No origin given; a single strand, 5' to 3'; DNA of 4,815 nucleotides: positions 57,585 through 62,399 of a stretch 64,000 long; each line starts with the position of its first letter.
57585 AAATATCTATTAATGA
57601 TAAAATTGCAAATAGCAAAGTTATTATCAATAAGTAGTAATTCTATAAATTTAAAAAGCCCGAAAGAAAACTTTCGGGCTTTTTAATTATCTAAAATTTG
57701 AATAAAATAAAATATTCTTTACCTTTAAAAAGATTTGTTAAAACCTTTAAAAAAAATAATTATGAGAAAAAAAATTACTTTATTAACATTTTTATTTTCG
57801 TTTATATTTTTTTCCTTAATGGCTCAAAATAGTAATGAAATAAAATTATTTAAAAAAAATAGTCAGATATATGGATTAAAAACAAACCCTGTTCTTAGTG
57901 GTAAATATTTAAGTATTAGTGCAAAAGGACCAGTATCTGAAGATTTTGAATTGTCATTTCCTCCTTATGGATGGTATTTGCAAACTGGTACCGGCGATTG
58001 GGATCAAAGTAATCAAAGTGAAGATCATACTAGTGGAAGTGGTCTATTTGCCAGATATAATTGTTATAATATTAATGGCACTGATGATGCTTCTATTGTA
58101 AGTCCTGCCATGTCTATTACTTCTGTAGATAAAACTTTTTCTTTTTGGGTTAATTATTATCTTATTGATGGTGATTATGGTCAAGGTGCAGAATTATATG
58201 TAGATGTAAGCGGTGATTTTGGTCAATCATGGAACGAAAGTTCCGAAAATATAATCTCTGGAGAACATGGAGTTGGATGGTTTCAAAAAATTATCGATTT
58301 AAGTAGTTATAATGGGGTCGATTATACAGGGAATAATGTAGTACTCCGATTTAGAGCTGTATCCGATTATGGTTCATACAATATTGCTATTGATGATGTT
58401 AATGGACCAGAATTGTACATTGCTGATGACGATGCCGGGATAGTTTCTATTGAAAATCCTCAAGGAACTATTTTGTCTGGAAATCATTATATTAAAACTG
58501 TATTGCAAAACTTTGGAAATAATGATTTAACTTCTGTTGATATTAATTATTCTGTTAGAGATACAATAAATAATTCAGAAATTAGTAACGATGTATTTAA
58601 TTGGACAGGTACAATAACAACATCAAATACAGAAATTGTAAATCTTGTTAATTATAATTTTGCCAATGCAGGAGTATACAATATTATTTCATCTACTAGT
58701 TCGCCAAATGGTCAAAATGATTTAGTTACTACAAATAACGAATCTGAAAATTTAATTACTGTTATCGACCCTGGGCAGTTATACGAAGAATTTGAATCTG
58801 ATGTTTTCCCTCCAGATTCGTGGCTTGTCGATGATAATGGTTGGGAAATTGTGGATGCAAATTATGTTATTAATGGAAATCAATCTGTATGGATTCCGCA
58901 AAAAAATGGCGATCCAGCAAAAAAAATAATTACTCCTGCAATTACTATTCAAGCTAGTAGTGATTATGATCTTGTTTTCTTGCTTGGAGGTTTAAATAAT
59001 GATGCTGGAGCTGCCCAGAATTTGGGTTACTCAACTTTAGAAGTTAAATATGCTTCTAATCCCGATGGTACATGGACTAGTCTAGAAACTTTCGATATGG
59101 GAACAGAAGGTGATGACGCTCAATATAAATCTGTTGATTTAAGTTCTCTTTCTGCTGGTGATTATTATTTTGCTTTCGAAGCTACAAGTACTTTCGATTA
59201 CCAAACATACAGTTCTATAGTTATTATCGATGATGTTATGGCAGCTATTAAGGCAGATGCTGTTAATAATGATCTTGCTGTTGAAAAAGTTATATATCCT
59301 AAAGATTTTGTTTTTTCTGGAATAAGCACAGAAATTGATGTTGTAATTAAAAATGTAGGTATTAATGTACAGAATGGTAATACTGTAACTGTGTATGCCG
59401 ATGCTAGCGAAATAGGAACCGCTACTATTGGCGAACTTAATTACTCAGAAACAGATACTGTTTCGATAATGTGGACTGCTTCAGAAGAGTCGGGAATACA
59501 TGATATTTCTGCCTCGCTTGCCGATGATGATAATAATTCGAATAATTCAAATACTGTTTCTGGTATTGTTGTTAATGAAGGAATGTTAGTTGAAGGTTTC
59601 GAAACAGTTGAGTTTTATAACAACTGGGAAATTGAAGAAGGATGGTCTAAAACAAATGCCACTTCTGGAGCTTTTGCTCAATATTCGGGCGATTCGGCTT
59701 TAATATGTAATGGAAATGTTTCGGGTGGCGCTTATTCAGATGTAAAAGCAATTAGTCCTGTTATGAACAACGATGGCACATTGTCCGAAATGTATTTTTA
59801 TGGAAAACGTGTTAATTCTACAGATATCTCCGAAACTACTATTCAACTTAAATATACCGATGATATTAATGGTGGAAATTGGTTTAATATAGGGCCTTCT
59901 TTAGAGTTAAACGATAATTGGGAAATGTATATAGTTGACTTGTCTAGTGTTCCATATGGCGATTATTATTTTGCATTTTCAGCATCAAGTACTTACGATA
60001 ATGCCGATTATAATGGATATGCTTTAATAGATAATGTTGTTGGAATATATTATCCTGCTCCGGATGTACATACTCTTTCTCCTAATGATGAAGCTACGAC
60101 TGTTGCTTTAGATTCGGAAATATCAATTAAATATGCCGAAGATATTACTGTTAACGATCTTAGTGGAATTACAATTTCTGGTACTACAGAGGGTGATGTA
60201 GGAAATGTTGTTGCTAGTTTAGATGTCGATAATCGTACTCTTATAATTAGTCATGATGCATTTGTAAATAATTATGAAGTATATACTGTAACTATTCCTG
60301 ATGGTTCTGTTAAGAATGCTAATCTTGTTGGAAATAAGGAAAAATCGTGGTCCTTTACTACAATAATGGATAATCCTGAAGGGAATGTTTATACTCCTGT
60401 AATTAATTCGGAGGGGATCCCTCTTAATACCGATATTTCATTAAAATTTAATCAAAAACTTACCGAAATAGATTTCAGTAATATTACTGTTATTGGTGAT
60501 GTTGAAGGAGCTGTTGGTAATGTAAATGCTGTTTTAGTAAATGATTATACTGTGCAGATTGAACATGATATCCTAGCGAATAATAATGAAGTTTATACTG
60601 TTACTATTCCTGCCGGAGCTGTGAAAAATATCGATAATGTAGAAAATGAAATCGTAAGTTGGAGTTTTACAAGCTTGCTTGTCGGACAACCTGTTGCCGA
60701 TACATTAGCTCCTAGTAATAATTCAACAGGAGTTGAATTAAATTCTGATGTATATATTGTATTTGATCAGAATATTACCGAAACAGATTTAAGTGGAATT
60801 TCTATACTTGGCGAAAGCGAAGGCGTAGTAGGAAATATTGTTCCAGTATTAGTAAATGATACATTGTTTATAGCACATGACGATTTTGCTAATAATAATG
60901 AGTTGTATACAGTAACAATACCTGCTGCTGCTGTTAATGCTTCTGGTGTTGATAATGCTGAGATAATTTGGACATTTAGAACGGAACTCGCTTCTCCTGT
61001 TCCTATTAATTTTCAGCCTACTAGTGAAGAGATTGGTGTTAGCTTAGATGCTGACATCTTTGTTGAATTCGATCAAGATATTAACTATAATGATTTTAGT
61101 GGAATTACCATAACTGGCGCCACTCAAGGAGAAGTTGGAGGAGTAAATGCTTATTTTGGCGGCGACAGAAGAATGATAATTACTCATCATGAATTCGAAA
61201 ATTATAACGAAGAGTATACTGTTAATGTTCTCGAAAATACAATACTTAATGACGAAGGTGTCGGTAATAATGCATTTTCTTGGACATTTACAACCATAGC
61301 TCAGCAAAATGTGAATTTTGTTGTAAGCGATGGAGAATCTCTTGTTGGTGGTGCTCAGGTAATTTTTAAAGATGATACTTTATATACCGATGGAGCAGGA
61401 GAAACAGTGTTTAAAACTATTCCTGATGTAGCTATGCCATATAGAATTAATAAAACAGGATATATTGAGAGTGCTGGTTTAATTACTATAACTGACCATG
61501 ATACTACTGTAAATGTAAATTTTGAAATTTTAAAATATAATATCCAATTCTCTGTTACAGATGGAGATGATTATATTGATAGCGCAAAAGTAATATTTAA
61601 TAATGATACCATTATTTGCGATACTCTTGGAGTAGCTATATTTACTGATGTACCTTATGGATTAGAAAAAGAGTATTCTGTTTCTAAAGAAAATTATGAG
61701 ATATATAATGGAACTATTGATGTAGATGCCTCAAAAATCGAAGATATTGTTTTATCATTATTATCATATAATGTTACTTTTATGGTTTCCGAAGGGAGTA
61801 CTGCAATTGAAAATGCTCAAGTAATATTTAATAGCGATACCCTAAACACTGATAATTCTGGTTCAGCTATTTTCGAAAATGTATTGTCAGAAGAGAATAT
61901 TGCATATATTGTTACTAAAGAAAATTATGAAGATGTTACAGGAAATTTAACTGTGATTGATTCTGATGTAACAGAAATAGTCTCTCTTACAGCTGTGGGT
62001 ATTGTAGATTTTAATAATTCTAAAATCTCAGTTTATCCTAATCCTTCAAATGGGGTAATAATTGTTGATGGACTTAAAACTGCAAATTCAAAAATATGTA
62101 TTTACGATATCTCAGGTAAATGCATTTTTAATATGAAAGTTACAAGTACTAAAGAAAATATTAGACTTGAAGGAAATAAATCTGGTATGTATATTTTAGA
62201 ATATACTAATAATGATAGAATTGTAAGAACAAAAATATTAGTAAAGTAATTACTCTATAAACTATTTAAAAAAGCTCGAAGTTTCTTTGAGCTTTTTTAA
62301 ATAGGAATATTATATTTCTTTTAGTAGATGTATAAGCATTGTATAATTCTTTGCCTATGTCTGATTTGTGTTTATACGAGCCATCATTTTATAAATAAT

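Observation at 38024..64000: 26-kb same-strand island of T9SS cargo: two C25 peptidases, three giant modular adhesin-like proteins, one S8 subtilase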

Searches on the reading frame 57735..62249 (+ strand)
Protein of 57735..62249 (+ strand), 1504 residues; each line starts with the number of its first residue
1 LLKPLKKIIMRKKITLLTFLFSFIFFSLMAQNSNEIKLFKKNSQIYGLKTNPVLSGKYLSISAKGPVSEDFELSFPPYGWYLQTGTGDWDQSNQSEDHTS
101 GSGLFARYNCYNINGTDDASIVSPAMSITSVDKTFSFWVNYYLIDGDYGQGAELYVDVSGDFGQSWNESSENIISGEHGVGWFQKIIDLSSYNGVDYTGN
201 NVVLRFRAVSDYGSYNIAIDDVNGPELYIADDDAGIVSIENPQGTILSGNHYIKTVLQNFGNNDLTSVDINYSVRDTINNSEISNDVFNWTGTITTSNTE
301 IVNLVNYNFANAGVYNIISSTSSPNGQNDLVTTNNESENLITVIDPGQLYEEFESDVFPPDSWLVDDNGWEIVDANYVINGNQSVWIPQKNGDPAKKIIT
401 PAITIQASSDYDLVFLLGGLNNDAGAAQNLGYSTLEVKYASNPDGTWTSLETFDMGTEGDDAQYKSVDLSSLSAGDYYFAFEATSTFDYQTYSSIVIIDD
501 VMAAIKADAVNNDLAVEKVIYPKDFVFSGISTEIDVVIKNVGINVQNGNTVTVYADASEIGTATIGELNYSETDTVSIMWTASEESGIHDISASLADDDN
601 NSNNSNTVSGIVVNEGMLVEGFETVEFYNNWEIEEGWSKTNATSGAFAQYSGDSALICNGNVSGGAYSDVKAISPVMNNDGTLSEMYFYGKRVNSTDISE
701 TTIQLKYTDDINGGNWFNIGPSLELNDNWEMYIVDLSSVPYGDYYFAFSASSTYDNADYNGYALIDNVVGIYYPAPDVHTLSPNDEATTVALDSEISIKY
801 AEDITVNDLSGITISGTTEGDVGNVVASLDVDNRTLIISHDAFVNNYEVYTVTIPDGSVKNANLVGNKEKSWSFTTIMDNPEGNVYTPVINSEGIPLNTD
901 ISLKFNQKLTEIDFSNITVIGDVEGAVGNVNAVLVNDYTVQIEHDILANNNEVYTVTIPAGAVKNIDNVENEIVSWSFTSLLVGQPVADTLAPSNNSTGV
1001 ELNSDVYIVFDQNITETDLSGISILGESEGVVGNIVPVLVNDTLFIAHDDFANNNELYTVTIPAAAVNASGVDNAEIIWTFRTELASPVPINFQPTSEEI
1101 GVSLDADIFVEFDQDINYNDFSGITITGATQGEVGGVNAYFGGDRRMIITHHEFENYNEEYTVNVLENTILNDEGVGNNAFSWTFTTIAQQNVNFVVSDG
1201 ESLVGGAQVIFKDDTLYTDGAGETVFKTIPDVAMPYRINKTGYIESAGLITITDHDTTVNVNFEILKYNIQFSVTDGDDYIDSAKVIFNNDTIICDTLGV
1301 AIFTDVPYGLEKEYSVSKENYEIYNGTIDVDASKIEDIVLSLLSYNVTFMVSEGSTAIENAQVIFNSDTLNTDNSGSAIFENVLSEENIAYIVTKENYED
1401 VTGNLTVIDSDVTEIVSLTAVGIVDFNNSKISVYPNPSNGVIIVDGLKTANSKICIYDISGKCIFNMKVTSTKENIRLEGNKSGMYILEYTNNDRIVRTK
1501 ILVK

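Call 3: search_protein_families(library=pfam, proteins=[window:57735-62249:+], max_evalue=0.01)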
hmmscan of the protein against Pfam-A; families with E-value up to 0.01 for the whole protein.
window:57735-62249:+ (1504 aa): 4 families
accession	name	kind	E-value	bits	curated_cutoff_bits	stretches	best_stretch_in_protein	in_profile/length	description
PF13205.12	Big_5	-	2.5e-32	112.2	23.6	4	775-876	4-105/105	Bacterial Ig-like domain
PF18962.6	Por_Secre_tail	-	3.2e-11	43.8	27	1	1433-1503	1-75/75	Secretion system C-terminal sorting domain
PF07705.17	CARDB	-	2.2e-06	28.2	22.7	1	512-606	2-93/101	CARDB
PF00629.30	MAM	-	2e-05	24.9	26.4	1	80-223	21-151/158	MAM domain, meprin/A5/mu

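Call 10: search_protein_families(library=ncbifam, proteins=[window:57735-62249:+], max_evalue=0.01)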
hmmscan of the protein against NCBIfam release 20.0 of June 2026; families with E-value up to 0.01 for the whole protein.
window:57735-62249:+ (1504 aa): 3 families
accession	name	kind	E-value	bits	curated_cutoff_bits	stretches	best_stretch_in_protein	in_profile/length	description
NF038128.1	choice_anch_J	domain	2.2e-21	76.7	30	3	67-223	2-161/162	choice-of-anchor J domain-containing protein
TIGR04183.1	Por_Secre_tail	domain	4.5e-13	49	23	1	1433-1504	1-72/72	T9SS type A sorting domain-containing protein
NF033708.1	T9SS_Cterm_ChiA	domain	0.00044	20.1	40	1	1453-1503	3-54/55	T9SS sorting signal type C domain-containing protein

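Call 15: find_encoding_contigs(protein=window:57762-62249:+, flank=10000, max_places=4)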
Protein window:57762-62249:+ (1495 aa): 1 contig read that carries it; 1 place shown.
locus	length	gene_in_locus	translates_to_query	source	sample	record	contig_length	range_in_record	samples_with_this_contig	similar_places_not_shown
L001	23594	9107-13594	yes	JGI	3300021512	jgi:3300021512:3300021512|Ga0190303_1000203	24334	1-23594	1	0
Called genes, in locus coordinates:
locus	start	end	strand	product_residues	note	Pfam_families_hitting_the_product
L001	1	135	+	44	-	?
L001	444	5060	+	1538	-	PF07675:Cleaved_Adhesin, PF07705:CARDB, PF14339:DUF4394 (faint), PF13205:Big_5, PF18962:Por_Secre_tail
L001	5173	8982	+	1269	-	PF04234:CopC (faint), PF13205:Big_5, PF18962:Por_Secre_tail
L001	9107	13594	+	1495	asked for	PF00629:MAM (faint), PF07705:CARDB (weak), PF13205:Big_5, PF18962:Por_Secre_tail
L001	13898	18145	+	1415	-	PF00082:Peptidase_S8, PF13620:CarboxypepD_reg (faint), PF18962:Por_Secre_tail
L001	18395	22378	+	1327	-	PF08126:Propeptide_C25, PF01364:Peptidase_C25, PF20009:GEVED, PF18962:Por_Secre_tail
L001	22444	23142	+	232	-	PF21347:DUF3108_like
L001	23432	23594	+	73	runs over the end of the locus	PF01695:IstB_IS21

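Call 28: search_solved_structures(query=window:57762-62249:+, max_evalue=0.1)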
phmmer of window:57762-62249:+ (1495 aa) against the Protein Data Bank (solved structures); distinct sequences matched with E-value up to 0.1: 1.
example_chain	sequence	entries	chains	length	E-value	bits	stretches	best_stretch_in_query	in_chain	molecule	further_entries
5jvk_A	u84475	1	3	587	0.013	16.2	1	1409-1492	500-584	Uncharacterized protein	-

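Call 37: search_solved_structures(query=L001:18395-22378:+, max_evalue=0.001, show_alignments=2)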
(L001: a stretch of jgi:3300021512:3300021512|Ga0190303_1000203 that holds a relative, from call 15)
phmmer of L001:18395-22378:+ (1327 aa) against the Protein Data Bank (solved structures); distinct sequences matched with E-value up to 0.001: 7.
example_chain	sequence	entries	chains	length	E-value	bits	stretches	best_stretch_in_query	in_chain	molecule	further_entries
1cvr_A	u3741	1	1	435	1.5e-13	52.4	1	518-743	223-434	GINGIPAIN R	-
4ief_B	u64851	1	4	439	2.2e-13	51.8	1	519-742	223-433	Gingipain R2 Mature Domain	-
4rbm_A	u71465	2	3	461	1e-11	46.3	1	264-394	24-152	Lys-gingipain W83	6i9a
4ief_A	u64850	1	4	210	1.3e-11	45.9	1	89-235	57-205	Gingipain R2 Pro-Domain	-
4tkx_L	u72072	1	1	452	2.1e-11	45.3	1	264-394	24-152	Lys-gingipain W83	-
8q2h_A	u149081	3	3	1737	7.1e-11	43.5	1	986-1159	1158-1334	beta-galactosidase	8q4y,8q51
5mun_A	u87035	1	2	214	2e-06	28.8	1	56-208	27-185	Lys-gingipain W83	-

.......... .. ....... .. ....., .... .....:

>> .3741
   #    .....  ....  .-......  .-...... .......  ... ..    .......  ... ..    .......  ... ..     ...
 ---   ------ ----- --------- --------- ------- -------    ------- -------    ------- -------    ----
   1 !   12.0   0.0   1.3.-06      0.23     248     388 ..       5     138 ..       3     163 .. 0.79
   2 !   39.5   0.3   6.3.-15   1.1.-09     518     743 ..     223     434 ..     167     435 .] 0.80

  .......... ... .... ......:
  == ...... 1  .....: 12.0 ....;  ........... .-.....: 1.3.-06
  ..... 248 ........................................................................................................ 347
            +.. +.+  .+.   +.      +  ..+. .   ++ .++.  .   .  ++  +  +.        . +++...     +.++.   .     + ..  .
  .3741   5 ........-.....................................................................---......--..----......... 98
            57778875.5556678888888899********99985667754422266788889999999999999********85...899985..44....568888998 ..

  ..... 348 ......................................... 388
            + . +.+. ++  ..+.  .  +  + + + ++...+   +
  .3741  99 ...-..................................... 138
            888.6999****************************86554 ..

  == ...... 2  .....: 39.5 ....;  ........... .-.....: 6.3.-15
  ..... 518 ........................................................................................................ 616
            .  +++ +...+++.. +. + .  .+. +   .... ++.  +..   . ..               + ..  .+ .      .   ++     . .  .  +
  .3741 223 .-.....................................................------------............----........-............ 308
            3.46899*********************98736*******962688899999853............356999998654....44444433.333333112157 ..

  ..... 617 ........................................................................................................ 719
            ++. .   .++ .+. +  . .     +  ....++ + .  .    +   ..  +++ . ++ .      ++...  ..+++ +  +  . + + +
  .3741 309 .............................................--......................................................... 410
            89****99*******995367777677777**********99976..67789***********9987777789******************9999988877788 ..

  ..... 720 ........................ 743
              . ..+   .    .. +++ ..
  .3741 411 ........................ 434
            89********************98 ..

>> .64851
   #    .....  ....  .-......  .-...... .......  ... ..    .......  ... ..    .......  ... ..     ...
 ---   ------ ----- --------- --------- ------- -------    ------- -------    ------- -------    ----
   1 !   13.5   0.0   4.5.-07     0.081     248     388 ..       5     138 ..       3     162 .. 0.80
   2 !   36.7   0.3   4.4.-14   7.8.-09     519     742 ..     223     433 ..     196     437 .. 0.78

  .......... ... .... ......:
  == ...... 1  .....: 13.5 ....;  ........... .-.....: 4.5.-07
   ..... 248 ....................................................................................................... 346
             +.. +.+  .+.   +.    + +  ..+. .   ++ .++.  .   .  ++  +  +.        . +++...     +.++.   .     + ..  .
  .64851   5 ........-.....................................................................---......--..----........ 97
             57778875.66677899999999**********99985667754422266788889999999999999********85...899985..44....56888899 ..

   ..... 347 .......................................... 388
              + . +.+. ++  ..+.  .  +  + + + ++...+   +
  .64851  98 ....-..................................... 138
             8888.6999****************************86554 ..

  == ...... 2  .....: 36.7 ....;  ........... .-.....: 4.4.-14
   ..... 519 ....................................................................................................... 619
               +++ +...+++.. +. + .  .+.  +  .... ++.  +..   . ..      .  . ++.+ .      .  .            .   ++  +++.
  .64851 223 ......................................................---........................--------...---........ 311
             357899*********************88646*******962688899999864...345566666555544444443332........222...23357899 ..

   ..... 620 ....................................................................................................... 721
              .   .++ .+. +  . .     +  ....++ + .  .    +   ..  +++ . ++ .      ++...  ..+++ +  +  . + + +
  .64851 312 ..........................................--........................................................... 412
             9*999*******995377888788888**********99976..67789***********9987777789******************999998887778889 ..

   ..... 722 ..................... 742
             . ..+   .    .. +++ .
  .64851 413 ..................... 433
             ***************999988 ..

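Call 46: search_protein_families(library=pfam, proteins=[L001:13898-18145:+, L001:18395-22378:+, L001:22444-23142:+], max_evalue=0.1)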
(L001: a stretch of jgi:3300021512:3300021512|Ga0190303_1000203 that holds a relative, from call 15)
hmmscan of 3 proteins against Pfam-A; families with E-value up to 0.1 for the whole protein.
L001:13898-18145:+ (1415 aa): 7 families
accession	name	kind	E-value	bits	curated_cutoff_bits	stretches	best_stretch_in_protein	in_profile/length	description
PF00082.27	Peptidase_S8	-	2.5e-29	103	21.8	1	152-432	42-288/288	Subtilase family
PF13620.12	CarboxypepD_reg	-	3.7e-16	59.7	32.3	1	1254-1327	2-81/82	Carboxypeptidase regulatory-like domain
PF18962.6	Por_Secre_tail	-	1.8e-13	51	27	1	1343-1414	1-75/75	Secretion system C-terminal sorting domain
PF17802.7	SpaA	-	0.00033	21.2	23.1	0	863-904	18-53/91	Prealbumin-like fold domain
PF14741.12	GH114_assoc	-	0.0024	18.5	22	1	778-835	54-114/126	N-terminal glycosyl-hydrolase-114-associated domain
PF08308.17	PEGA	-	0.037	14.4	20.8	0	1039-1093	13-64/71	PEGA domain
PF21471.3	Reelin_subrepeat-B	-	0.073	13.3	27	0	777-855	51-126/127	Reelin subrepeat B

L001:18395-22378:+ (1327 aa): 7 families
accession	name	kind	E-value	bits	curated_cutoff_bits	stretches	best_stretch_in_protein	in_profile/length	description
PF01364.23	Peptidase_C25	-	1.3e-63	215.9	23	1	256-653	1-374/374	Peptidase family C25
PF08126.16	Propeptide_C25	-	1.9e-22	79.8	22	1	46-216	9-184/205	Propeptide_C25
PF20009.4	GEVED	-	1.2e-17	64.9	24.4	1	908-981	3-77/78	GEVED domain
PF18962.6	Por_Secre_tail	-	1.4e-12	48.2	27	1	1256-1326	1-75/75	Secretion system C-terminal sorting domain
PF00801.26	PKD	-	0.0015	18.9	23.5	1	777-831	28-73/80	PKD domain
PF18911.6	PKD_4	-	0.014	15.9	27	0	765-833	21-78/85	PKD domain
PF12733.13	Cadherin-like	-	0.017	16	24.2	0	993-1070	1-87/89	Cadherin-like beta sandwich domain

L001:22444-23142:+ (232 aa): 2 families
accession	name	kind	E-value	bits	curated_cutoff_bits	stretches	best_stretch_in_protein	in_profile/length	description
PF21347.3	DUF3108_like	-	1.3e-52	179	27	1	34-227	2-199/199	DUF3108-like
PF11306.15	DUF3108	-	0.028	14.7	26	1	144-208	132-189/209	Protein of unknown function (DUF3108)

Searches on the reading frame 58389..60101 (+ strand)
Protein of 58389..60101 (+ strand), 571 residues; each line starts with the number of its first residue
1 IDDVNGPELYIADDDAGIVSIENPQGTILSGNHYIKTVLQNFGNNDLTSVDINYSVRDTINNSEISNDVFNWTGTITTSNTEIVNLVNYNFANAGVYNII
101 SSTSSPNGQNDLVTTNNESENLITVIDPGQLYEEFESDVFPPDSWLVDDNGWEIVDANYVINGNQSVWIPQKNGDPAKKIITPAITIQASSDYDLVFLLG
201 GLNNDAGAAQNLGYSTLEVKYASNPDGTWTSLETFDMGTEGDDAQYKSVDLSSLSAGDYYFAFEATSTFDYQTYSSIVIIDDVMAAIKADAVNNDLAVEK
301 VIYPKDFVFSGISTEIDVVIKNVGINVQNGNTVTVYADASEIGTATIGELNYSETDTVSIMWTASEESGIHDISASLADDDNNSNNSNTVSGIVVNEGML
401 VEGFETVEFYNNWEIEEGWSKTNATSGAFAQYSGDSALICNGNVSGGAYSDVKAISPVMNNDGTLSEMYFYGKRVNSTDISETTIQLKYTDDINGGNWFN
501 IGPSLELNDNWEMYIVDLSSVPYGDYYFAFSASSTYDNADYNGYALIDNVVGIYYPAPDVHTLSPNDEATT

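Call 46: search_protein_families(library=pfam, proteins=[window:58389-60101:+], max_evalue=0.1)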
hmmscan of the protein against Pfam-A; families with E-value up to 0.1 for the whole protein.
window:58389-60101:+ (571 aa): 1 family
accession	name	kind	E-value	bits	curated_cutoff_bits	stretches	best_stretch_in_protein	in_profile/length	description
PF07705.17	CARDB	-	8.4e-07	29.6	22.7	1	294-388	2-93/101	CARDB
